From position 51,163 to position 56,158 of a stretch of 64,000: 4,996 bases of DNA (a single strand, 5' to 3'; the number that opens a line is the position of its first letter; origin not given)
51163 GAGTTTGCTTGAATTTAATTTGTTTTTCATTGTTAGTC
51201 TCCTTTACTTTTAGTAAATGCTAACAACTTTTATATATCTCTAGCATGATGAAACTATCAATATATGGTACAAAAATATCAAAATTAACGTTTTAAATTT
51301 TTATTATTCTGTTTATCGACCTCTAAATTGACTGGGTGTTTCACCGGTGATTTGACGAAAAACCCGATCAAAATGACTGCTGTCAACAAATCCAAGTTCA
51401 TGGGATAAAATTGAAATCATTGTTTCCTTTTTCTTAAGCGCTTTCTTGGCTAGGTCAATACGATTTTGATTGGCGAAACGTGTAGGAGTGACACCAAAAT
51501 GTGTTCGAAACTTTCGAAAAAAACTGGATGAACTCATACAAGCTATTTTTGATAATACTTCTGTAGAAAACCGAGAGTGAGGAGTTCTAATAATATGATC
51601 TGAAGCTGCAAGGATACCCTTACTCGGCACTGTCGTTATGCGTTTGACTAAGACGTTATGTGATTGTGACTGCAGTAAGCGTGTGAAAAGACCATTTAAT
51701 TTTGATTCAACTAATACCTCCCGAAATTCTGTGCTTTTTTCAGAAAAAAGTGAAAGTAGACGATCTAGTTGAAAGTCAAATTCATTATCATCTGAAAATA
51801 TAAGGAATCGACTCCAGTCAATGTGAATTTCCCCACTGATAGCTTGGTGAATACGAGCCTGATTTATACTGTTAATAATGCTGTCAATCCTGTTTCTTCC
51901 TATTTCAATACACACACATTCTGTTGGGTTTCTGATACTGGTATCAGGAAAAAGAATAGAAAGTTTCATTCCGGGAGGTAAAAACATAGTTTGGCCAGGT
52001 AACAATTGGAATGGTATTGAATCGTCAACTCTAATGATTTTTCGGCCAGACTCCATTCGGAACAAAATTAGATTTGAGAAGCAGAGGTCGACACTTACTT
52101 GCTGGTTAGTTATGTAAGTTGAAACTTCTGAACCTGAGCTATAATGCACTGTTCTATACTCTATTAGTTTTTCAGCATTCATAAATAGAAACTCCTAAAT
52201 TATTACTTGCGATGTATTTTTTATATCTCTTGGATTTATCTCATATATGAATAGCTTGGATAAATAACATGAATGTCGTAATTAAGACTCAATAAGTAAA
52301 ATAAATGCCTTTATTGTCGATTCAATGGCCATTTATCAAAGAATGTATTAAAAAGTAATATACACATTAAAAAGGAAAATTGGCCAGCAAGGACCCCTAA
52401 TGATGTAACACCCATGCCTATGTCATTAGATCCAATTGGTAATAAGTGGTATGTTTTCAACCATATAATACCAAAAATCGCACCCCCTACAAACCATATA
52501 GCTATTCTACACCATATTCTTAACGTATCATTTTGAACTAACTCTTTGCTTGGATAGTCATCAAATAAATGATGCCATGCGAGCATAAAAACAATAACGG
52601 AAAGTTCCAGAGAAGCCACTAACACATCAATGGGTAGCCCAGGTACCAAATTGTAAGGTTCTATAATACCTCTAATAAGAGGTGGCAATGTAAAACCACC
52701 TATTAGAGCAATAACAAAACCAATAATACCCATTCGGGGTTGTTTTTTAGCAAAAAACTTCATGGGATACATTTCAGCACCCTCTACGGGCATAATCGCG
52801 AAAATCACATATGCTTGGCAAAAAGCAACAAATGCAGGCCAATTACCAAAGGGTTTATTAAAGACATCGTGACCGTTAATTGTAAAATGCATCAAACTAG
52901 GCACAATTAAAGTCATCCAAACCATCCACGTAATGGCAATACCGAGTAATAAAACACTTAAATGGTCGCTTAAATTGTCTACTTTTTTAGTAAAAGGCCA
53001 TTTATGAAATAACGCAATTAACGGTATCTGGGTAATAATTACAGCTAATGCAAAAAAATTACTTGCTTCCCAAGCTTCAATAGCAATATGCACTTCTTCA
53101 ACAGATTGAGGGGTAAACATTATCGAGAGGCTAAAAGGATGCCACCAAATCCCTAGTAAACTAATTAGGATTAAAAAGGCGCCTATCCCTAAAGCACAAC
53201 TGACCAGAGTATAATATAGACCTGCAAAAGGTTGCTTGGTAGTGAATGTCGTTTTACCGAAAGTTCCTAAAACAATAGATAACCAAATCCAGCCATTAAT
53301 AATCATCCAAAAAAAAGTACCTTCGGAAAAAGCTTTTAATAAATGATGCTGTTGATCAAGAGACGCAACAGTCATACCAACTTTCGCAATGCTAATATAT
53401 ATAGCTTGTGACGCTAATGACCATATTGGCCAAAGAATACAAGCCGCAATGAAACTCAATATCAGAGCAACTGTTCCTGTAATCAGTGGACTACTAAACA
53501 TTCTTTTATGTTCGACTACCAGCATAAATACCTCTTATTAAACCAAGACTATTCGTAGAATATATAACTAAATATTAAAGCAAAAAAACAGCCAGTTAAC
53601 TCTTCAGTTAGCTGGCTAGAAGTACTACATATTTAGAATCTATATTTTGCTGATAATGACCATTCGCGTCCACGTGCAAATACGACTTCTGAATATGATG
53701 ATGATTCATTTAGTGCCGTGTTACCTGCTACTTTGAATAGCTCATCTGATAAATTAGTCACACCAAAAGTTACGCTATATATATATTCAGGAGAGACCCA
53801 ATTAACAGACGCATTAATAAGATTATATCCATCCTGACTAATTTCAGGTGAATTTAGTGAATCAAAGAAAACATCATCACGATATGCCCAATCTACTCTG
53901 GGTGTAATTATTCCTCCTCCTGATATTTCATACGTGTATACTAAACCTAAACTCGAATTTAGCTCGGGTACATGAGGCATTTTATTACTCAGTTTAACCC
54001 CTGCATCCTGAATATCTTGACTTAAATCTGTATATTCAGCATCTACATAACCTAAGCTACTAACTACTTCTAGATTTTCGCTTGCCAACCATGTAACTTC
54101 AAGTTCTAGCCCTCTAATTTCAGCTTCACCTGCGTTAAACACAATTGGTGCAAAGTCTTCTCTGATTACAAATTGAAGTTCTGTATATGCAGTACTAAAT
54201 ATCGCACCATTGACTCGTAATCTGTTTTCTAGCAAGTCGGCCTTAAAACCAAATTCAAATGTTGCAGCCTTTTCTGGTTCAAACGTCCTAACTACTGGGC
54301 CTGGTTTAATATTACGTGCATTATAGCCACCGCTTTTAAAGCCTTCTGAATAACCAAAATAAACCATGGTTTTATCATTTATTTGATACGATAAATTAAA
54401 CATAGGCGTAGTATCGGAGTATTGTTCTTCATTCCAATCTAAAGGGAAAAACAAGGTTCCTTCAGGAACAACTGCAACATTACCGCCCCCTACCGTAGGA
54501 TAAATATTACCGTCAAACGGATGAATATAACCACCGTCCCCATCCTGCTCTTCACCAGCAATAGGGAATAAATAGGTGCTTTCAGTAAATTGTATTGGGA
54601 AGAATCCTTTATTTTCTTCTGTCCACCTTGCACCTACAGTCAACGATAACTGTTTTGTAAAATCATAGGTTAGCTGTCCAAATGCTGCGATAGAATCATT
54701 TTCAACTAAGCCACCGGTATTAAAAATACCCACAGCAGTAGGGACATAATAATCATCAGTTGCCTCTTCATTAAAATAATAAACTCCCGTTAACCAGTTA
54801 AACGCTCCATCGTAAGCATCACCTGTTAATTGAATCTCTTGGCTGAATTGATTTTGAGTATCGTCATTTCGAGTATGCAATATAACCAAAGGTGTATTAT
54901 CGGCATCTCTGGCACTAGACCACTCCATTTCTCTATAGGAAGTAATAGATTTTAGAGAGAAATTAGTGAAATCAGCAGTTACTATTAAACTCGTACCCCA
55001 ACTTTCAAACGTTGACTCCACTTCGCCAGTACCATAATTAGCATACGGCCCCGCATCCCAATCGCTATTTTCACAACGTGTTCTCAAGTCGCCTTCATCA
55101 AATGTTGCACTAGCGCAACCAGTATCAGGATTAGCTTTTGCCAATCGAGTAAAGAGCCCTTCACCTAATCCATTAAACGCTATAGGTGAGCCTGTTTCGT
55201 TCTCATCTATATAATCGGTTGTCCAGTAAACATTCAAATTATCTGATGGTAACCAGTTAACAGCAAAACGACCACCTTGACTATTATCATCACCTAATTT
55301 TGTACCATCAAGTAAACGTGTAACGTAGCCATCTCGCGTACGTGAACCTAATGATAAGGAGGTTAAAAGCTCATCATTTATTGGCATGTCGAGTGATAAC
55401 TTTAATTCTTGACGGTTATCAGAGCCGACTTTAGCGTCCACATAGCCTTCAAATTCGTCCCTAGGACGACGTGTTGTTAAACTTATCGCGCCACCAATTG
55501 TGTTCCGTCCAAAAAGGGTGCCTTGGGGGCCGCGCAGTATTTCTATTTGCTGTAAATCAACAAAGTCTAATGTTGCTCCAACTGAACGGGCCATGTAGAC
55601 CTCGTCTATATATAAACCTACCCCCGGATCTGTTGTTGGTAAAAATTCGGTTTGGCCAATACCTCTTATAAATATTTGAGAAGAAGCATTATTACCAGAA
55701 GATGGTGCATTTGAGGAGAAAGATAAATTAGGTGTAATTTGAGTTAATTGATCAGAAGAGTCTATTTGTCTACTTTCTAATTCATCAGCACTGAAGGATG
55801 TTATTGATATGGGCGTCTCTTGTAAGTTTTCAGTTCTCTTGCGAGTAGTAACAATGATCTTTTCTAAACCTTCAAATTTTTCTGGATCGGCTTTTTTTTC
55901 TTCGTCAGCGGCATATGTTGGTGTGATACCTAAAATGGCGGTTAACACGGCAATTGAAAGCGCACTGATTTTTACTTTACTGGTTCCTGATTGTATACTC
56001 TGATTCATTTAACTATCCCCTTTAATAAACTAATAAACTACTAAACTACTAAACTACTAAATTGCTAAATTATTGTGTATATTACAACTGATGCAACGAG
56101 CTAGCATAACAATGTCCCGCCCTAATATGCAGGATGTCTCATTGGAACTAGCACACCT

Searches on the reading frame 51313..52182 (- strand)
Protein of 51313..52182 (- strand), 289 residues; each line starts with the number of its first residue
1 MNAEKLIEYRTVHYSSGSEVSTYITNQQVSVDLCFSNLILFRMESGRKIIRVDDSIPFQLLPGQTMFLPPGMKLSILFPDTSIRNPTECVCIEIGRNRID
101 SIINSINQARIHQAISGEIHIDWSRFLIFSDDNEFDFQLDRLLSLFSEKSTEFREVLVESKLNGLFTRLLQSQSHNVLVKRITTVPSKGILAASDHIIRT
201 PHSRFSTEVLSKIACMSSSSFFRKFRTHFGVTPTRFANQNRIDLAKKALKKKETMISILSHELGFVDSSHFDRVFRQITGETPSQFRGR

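Call 31: search_protein_families(library=pfam, proteins=[window:51313-52182:-], max_evalue=0.00001)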
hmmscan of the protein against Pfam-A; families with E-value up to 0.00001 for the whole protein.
window:51313-52182:- (289 aa): 3 families
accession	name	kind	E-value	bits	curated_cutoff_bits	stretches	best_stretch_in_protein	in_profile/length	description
PF12833.13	HTH_18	-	2.1e-19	70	33.6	1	210-288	1-79/80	Helix-turn-helix domain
PF00165.29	HTH_AraC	-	2.2e-14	53.6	26.6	1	257-287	12-41/42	Bacterial regulatory helix-turn-helix proteins, AraC family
PF06719.19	AraC_N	-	2.1e-08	34.3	24.2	1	19-174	4-147/150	AraC-type transcriptional regulator N-terminus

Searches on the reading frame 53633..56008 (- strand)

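Call 8: search_protein_families(library=ncbifam, proteins=[window:53633-56008:-])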
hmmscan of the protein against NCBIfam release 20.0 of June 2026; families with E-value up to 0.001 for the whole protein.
window:53633-56008:- (791 aa): 24 families
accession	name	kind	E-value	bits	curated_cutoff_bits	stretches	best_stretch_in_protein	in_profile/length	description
TIGR01783.1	TonB-siderophor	subfamily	2.1e-47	162.2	223.5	2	527-791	402-649/649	TonB-dependent siderophore receptor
TIGR01785.1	TonB-hemin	subfamily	8e-25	87.4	316.85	2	48-186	1-135/677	TonB-dependent heme/hemoglobin receptor family protein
NF007465.0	PRK10044.1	equivalog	3.7e-21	75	803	2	53-273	67-275/726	ferrichrome porin FhuA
TIGR01786.1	TonB-hemlactrns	subfamily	9.2e-19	67.2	323.75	2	51-187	3-141/719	TonB-dependent hemoglobin/transferrin/lactoferrin family receptor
TIGR01779.1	TonB-B12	equivalog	9e-18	64.1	599.7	1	24-237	11-210/614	TonB-dependent vitamin B12 receptor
NF007349.0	PRK09840.1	equivalog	4.8e-14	51.3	686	2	15-212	21-207/760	catecholate siderophore receptor Fiu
NF053590.1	TonB_dep_TOL0244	equivalog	1.9e-13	49.9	645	2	151-200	111-160/604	TOL_0244 family TonB-dependent receptor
NF041535.1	TonB_rec_PqqU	equivalog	2.9e-13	49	1200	1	526-787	415-669/676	TonB-dependent receptor PqqU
NF047944.1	FoxamRcptFoxA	equivalog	1.3e-12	46.9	1300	1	15-224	7-207/697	ferrioxamine B receptor FoxA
NF010010.0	PRK13483.1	equivalog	1.2e-10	40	927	1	17-193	7-176/660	ligand-gated channel protein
NF010651.0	PRK14050.1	equivalog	1.1e-09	37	884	1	53-199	67-203/730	TonB-dependent siderophore receptor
NF010048.1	PRK13524.1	subfamily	2.1e-09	36.4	493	1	32-193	24-189/744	FepA family TonB-dependent siderophore receptor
NF049945.1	TonB_dep_FCYXU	equivalog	3e-09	36.1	825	1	13-229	6-219/697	TonB-dependent receptor, FCYXU motif-type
NF049960.1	siderphRecptFauA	equivalog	5.9e-09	34.9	900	1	531-657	483-609/727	TonB-dependent alcaligin siderophore receptor FauA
NF010650.0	PRK14049.1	equivalog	1.2e-08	33.7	904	1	151-214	159-222/729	ferrioxamine B receptor precursor protein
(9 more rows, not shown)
